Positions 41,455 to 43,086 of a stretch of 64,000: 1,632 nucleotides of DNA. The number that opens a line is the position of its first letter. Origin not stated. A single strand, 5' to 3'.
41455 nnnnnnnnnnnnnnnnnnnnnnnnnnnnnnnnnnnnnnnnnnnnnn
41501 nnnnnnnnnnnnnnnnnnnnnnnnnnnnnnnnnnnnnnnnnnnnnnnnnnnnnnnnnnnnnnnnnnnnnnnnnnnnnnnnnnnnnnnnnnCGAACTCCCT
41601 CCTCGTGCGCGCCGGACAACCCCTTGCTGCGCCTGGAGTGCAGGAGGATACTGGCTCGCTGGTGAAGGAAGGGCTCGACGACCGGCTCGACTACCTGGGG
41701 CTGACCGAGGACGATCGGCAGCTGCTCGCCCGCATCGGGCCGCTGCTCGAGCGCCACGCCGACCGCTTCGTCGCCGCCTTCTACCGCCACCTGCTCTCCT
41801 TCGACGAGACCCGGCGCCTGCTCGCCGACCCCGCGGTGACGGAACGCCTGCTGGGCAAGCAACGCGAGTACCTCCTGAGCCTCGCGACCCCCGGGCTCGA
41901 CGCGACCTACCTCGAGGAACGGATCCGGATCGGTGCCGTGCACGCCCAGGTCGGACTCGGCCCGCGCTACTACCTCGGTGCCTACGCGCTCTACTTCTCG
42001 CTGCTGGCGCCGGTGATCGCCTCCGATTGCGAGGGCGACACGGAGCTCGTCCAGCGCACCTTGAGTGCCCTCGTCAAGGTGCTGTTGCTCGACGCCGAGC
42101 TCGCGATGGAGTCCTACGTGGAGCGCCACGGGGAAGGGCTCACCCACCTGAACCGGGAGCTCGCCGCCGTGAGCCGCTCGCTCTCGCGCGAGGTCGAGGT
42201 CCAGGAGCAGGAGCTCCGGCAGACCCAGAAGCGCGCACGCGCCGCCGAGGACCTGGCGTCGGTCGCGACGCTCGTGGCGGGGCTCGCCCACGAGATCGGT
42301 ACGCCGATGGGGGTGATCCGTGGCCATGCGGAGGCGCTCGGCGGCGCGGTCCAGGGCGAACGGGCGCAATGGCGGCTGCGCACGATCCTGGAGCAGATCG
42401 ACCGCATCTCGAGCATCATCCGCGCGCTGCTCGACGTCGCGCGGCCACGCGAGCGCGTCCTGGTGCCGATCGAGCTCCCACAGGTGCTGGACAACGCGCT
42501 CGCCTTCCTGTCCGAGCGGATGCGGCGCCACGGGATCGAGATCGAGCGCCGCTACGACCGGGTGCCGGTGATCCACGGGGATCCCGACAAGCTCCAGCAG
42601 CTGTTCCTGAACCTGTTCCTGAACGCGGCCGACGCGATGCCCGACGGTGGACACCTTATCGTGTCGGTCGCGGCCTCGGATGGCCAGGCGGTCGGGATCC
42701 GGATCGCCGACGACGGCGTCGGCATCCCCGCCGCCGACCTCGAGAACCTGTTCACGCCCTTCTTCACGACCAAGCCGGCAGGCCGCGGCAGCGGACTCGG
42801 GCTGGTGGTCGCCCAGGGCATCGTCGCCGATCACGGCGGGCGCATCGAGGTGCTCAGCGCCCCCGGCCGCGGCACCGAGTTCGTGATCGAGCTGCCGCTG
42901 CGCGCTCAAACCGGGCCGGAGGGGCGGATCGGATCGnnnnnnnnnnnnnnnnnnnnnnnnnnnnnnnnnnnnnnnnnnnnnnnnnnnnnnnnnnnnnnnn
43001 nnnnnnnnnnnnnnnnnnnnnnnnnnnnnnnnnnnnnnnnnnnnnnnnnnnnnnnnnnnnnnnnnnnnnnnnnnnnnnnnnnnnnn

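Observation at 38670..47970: Candidate undescribed stress/quiescence module: globin-sensor kinase plus sigma-54 activator wired to six CBS-pair proteins, a tandem USP, an APH+P-loop kinase and a Crp/Fnr regulator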

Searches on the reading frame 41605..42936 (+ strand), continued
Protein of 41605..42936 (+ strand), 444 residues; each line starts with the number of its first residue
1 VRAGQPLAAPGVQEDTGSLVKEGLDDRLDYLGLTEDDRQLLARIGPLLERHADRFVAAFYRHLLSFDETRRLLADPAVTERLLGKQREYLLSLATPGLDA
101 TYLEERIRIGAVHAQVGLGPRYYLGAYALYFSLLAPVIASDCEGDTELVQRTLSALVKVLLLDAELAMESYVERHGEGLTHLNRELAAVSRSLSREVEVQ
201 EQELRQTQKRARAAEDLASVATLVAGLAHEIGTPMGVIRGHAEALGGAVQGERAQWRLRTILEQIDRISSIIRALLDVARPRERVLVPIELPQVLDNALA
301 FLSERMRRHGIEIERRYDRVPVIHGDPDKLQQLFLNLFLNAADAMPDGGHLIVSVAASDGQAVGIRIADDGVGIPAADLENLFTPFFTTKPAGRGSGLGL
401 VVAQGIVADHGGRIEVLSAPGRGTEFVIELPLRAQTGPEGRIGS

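Call 61: find_encoding_contigs(protein=P0015, flank=10000, max_places=1)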
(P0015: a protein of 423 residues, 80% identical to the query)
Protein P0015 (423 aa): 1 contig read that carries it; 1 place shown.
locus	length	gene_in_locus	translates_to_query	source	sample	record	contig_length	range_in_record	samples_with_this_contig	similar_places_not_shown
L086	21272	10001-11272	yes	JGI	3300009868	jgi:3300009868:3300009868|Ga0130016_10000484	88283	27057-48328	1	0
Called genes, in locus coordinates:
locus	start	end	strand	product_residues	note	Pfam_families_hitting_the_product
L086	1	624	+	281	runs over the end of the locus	PF00175:NAD_binding_1, PF10418:DHODB_Fe-S_bind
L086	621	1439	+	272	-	PF01058:Oxidored_q6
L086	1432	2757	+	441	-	PF00374:NiFeSe_Hases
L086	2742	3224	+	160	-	PF01750:HycI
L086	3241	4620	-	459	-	PF03007:WS_DGAT_cat, PF06974:WS_DGAT_C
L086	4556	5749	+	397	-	PF12146:Hydrolase_4, PF00561:Abhydrolase_1, PF12697:Abhydrolase_6, PF12146:Hydrolase_4 (weak)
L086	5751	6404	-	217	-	PF00027:cNMP_binding, PF13545:HTH_Crp_2, PF25213:HVO_A0261_N (faint), PF13412:HTH_24 (faint)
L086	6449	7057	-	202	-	PF00571:CBS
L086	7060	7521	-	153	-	PF00571:CBS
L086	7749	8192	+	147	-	PF00571:CBS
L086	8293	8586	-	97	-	-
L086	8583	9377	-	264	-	PF02332:Phenol_Hydrox (weak), PF11266:Ald_deCOase (weak)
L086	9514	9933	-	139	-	PF00571:CBS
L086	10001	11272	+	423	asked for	PF11563:Protoglobin, PF00512:HisKA, PF02518:HATPase_c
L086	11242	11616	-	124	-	PF00571:CBS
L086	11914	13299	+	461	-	PF00072:Response_reg, PF00158:Sigma54_activat, PF14532:Sigma54_activ_2, PF07728:AAA_5 (weak), PF25601:AAA_lid_14, PF02954:HTH_8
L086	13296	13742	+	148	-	PF00582:Usp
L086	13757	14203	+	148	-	PF00582:Usp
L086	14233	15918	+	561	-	PF13238:AAA_18 (faint), PF13671:AAA_33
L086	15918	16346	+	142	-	PF00571:CBS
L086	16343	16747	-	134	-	PF13442:Cytochrome_CBB3 (weak)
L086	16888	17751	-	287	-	PF13411:MerR_1, PF13424:TPR_12 (weak), PF13414:TPR_11 (weak), PF13432:TPR_16, PF14559:TPR_19 (weak), PF13431:TPR_17 (weak), PF13424:TPR_12 (weak), PF13432:TPR_16, +11 more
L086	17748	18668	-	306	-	PF02735:Ku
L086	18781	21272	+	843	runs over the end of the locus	PF13298:LigD_N, PF01068:DNA_ligase_A_M, PF04679:DNA_ligase_A_C, PF21686:LigD_Prim-Pol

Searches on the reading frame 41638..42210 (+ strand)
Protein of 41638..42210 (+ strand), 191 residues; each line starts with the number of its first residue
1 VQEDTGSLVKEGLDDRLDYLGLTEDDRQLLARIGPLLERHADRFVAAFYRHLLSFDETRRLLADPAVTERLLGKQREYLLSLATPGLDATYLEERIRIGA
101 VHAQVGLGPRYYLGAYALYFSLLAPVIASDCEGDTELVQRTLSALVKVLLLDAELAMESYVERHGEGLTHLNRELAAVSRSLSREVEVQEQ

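Call 36: search_solved_structures(query=window:41638-42180:+, max_evalue=0.01, show_alignments=5)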
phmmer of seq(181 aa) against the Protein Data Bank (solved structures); distinct sequences matched with E-value up to 0.01: 5.
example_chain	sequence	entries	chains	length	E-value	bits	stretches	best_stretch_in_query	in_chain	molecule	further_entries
2w31_A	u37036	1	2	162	8.2e-12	48.8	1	21-163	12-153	GLOBIN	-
1or4_A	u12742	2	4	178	3.2e-11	46.9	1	19-158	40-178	Heme-based aerotactic transducer hemAT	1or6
7o0i_B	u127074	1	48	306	3e-10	43.7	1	11-177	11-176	Anti-anti-sigma factor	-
5ohe_A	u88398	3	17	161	4.8e-09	39.8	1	16-160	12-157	Globin-coupled histidine kinase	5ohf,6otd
8h17_A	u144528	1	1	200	3e-06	30.7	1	20-162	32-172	Tlr1989 protein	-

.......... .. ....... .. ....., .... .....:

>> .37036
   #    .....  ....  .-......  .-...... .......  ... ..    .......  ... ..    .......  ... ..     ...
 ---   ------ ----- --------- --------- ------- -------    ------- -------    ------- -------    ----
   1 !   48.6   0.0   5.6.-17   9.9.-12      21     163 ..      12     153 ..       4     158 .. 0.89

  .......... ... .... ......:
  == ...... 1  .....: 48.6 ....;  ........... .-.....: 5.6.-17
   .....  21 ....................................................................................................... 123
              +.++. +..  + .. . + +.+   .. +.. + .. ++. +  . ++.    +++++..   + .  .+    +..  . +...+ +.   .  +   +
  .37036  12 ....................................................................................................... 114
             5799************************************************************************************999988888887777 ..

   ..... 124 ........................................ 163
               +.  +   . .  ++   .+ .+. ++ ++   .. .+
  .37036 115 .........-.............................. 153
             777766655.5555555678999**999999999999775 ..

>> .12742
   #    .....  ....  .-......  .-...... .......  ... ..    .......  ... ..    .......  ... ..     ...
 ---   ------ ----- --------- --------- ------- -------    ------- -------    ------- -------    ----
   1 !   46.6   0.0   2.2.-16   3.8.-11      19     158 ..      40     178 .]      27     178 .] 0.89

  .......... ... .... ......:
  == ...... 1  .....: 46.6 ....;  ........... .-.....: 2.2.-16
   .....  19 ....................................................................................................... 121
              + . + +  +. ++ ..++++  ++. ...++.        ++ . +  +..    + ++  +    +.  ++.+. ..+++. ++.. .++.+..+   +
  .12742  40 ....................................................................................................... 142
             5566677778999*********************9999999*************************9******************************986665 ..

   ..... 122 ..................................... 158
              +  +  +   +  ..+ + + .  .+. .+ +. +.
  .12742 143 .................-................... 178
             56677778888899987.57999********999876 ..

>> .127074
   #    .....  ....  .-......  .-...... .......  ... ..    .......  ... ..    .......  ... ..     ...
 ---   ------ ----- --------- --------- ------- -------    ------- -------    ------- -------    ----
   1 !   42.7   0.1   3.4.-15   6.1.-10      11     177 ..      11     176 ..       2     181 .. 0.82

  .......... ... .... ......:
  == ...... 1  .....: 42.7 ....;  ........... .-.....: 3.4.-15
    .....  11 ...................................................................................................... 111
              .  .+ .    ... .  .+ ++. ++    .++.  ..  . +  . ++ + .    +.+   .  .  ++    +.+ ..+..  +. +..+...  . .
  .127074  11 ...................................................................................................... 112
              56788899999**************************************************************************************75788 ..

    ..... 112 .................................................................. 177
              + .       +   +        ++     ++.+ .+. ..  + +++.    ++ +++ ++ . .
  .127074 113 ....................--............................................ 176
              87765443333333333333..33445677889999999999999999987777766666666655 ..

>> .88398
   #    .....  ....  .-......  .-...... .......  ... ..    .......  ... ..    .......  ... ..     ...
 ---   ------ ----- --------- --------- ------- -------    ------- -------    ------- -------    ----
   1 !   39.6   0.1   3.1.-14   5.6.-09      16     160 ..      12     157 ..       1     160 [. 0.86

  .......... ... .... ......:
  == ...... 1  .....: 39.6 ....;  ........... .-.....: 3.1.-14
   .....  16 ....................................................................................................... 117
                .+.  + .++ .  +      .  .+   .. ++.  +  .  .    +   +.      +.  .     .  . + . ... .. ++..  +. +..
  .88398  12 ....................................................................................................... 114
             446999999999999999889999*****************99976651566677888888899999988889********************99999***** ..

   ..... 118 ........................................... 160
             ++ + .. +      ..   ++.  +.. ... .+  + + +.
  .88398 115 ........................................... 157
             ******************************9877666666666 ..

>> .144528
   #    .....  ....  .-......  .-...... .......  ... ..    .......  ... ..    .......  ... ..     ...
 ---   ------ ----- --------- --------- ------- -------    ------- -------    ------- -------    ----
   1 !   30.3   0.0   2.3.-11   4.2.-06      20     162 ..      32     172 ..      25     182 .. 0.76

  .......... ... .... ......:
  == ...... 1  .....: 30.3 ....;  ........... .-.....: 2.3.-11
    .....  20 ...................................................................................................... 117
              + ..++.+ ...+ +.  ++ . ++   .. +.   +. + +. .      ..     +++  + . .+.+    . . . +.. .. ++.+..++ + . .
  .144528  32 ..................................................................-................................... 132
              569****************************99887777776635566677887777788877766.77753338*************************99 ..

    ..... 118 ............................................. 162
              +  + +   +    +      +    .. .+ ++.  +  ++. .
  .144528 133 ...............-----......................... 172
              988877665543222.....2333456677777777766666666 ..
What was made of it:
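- On Globin-coupled sensor (sensor-globin/protoglobin) histidine kinases: PDB hits to Geobacter GCS, HemAT, the Vibrio RsbR globin and AfGcHK (call 36).
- On NmpRSTU system: This is weaker than its matches to the non-kinase sensors 2w31 and 1or4 (call 36).
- Closest known: NmpRSTU of Myxococcus xanthus. Different: The globin is only distantly related to the NmpU homologue AfGcHK (call 36).
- The globin shows only weak sequence similarity to AfGcHK's (E 5e-9, call 36), so ligand-response polarity need not be conserved. That is weaker than its matches to Geobacter GCS and HemAT (call 36).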

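Call 73: search_protein_representatives(protein=window:41638-42210:+)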
Query: 191 residues. Proteins with E-value up to 0.001 (for the whole library): 3452; up to 1e-10: 1227; up to 1e-30: 33. The best 150 are listed.
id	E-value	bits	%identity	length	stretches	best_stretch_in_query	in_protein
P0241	3.7e-67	242.1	78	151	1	9-159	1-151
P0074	4.5e-66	238.6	66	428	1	9-188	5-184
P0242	2.8e-65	236.0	64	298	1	3-189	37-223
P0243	9.6e-51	188.6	58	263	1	10-186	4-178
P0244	2.1e-50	187.5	57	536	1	10-189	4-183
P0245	8.2e-48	179.1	56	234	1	16-189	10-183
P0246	2.1e-47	177.8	53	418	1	13-189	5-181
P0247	7.9e-47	175.9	53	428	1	16-189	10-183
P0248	1.0e-44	169.0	51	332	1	15-187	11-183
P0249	7.8e-44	166.2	55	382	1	15-171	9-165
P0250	2.7e-42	161.1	53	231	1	13-168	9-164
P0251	3.5e-42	160.8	56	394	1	13-164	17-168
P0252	1.0e-41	159.3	50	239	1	19-181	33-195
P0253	2.5e-41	158.0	63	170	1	12-134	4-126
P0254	6.0e-40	153.5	55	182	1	12-161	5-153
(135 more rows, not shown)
